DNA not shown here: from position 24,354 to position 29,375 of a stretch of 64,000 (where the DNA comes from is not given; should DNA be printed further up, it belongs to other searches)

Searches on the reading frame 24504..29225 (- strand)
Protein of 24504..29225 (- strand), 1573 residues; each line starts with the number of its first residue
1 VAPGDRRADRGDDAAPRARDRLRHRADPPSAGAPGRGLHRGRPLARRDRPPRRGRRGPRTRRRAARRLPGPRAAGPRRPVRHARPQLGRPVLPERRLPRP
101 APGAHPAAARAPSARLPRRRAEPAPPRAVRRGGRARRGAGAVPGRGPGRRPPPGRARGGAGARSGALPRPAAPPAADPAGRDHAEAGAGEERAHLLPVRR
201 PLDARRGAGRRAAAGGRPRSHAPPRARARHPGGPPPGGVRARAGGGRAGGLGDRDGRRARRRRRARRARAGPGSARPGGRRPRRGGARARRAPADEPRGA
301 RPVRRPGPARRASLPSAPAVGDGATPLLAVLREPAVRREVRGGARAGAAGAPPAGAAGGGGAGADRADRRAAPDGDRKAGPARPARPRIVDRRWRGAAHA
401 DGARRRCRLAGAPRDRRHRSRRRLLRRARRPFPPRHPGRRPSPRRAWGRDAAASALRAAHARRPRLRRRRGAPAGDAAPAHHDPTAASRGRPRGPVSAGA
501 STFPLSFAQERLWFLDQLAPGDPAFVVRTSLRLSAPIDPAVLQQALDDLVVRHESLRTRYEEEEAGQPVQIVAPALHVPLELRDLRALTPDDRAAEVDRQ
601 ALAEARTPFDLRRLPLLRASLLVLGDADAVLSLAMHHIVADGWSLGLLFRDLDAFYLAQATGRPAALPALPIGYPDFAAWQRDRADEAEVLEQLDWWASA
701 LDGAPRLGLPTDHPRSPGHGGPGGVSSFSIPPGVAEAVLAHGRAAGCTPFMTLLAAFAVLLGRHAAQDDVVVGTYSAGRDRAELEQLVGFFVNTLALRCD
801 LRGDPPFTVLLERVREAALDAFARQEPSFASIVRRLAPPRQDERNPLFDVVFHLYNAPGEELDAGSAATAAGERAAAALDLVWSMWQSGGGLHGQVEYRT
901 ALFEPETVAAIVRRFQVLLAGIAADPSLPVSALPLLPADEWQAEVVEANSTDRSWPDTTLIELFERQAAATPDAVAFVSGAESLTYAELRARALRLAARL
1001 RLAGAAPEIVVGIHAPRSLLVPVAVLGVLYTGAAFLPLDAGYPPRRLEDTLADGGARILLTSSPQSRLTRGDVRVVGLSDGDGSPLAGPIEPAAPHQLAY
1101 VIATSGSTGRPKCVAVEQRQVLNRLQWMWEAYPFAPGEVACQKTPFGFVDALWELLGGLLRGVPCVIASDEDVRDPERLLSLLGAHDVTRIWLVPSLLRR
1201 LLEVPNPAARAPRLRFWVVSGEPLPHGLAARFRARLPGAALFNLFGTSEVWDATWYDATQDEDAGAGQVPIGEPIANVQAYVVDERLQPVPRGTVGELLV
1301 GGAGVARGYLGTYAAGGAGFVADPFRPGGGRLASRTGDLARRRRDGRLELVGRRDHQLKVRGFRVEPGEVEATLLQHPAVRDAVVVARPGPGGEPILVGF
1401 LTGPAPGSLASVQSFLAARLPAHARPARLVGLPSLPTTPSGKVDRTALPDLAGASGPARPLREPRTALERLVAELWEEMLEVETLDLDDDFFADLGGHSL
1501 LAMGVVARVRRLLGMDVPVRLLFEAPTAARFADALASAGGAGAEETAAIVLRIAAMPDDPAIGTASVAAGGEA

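Call 4: search_protein_families(library=pfam, proteins=[window:24504-29225:-], max_evalue=0.00001)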
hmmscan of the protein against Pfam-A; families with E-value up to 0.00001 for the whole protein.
window:24504-29225:- (1573 aa): 4 families
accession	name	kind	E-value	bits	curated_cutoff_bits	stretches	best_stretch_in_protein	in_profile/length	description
PF00668.25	Condensation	-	3.8e-93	313.1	30.6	1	502-941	4-452/456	Condensation domain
PF00501.34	AMP-binding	-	9.7e-77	258.8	29.9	1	964-1310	1-384/384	AMP-binding enzyme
PF00550.31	PP-binding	-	7.1e-15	55.5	20.8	1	1471-1535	2-67/67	Phosphopantetheine attachment site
PF13193.12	AMP-binding_C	-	1e-10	42.8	24.5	1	1369-1442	1-76/76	AMP-binding enzyme C-terminal domain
